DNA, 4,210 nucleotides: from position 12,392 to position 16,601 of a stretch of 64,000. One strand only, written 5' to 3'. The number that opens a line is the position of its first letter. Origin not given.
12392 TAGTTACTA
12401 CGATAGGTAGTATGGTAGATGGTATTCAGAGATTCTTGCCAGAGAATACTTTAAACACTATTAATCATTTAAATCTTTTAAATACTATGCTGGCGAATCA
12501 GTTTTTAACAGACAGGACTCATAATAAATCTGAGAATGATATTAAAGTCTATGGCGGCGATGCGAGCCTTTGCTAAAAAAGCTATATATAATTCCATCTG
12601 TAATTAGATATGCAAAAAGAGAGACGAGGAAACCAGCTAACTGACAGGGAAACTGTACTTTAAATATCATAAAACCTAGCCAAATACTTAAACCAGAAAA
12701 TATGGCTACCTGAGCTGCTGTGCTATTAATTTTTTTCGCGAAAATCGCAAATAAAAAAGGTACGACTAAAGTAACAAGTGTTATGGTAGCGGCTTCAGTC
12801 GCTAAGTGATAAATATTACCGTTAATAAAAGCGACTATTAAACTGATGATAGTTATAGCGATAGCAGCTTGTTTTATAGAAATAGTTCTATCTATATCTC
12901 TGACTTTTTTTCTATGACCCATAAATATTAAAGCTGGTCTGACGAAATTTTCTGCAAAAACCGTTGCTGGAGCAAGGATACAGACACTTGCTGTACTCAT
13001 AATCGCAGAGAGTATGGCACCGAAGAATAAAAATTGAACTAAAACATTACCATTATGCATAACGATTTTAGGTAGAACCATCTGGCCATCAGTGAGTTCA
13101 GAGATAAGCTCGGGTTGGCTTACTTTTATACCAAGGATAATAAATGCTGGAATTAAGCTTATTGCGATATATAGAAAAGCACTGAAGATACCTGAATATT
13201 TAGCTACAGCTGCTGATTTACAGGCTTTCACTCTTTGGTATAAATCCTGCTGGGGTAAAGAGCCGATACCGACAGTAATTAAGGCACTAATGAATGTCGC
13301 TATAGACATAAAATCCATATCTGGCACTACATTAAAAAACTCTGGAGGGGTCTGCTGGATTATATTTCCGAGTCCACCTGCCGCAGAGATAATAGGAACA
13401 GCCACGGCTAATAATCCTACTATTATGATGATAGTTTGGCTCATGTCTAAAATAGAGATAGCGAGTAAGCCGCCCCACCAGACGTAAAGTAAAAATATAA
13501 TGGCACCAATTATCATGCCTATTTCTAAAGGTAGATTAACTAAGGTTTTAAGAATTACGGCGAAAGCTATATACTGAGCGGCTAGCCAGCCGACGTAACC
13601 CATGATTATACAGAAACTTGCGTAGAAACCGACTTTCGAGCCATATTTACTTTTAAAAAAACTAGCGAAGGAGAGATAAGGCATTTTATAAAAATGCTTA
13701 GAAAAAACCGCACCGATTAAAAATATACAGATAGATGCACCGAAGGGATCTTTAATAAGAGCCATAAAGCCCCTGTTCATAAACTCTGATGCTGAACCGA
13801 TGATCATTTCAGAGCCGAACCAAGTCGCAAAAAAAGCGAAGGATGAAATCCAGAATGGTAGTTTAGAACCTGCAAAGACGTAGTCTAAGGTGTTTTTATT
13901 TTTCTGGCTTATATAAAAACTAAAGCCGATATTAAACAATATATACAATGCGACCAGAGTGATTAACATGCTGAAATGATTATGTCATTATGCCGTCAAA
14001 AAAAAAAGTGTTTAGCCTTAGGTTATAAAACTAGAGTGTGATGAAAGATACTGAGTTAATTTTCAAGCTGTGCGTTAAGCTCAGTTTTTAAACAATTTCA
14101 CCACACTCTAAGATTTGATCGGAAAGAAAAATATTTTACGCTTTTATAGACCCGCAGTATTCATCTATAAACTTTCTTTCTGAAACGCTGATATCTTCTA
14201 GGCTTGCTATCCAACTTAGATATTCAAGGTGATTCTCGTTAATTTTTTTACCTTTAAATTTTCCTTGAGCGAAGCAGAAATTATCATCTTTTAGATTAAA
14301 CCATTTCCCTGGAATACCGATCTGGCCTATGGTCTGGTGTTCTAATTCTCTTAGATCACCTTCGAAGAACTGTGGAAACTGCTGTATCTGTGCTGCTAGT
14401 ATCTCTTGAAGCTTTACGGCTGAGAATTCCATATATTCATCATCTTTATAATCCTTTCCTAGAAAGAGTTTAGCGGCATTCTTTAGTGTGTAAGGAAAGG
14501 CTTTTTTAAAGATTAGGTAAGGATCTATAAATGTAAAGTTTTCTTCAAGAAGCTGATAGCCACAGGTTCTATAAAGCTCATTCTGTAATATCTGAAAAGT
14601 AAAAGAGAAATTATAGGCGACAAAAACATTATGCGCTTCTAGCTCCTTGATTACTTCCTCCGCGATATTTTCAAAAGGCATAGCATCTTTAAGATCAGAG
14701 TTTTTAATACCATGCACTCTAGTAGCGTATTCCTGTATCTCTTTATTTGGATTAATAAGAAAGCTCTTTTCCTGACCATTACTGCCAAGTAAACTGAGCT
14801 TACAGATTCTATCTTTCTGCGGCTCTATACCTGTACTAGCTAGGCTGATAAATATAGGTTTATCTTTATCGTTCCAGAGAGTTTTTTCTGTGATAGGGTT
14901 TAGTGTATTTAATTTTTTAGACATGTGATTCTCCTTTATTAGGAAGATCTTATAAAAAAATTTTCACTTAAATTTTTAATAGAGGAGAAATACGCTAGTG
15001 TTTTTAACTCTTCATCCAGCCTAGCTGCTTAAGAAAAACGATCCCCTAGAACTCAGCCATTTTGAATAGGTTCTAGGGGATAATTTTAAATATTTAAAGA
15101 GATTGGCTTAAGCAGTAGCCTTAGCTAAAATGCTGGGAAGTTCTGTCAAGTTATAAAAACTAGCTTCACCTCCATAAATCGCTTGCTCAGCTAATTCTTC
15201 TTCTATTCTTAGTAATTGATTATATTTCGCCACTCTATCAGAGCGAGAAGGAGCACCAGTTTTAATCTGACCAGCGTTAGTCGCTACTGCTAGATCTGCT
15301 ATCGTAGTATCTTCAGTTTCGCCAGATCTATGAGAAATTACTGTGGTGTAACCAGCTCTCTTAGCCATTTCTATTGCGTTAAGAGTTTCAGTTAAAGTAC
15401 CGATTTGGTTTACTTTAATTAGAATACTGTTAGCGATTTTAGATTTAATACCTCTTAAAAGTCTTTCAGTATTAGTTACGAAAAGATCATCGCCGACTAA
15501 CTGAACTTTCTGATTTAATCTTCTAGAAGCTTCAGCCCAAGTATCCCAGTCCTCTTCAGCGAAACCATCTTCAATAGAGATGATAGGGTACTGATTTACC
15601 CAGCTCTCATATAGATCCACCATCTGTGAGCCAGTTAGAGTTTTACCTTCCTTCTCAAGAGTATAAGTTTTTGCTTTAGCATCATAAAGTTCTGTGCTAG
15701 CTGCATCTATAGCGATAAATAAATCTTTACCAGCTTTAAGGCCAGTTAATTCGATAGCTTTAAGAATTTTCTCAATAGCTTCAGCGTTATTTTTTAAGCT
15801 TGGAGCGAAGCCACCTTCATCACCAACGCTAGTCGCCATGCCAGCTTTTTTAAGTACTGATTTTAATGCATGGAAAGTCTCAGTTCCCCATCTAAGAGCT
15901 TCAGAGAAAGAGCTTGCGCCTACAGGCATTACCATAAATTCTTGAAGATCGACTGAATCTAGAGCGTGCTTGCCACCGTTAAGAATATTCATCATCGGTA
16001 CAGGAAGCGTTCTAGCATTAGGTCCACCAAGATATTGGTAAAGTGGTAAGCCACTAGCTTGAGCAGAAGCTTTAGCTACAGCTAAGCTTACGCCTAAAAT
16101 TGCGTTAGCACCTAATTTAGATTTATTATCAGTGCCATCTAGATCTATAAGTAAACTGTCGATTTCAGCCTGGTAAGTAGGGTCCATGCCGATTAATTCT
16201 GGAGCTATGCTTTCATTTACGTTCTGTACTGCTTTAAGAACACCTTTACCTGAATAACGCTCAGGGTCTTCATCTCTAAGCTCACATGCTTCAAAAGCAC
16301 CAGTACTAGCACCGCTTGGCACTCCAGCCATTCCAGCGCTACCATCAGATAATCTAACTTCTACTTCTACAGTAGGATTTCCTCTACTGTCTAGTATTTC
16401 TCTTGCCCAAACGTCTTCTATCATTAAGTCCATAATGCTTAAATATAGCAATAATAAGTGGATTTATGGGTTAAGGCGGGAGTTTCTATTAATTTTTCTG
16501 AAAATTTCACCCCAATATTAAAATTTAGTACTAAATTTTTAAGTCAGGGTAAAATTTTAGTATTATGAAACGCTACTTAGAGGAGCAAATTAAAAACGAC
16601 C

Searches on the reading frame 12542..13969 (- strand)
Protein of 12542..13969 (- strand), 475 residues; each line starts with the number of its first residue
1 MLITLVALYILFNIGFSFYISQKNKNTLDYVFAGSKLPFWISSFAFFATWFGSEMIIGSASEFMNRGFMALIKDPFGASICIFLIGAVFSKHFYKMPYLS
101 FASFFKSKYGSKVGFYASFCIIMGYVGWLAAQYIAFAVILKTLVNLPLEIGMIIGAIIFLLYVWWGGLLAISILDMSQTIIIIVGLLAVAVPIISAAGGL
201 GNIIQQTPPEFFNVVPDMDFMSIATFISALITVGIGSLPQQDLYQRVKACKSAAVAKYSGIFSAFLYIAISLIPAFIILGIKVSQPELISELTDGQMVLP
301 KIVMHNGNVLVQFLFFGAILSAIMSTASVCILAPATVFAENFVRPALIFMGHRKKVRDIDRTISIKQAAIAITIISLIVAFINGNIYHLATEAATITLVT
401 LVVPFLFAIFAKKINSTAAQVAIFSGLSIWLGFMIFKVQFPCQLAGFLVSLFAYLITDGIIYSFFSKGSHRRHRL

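Call 91: search_protein_families(library=pfam, proteins=[window:12542-13969:-], max_evalue=0.00001)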
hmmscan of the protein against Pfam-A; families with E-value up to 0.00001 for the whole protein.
window:12542-13969:- (475 aa): 1 family
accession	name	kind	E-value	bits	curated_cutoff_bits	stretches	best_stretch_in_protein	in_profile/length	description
PF00474.23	SSF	-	7.7e-29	101.2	22.8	1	30-424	1-404/406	Sodium:solute symporter family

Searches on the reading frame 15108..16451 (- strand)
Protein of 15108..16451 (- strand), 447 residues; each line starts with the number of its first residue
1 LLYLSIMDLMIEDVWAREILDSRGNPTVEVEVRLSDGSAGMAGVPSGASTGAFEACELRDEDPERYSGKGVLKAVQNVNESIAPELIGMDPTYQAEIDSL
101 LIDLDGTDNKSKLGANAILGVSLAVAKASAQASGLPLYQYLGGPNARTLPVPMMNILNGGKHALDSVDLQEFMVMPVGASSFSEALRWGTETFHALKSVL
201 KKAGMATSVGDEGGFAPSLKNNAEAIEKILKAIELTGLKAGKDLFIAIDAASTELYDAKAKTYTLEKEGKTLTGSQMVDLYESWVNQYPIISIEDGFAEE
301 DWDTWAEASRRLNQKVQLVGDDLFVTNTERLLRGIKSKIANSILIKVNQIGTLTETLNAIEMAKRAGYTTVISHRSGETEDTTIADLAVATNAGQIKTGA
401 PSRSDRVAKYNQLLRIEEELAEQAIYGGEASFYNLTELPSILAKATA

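Call 91: search_protein_families(library=pfam, proteins=[window:15108-16451:-], max_evalue=0.00001)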
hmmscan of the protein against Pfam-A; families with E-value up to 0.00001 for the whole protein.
window:15108-16451:- (447 aa): 2 families
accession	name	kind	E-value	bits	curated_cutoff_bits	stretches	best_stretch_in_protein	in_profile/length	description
PF00113.28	Enolase_C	-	1.9e-131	438.2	21.5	1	148-432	3-293/296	Enolase, C-terminal TIM barrel domain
PF03952.21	Enolase_N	-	4.5e-61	205.2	35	1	11-141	1-131/131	Enolase, N-terminal domain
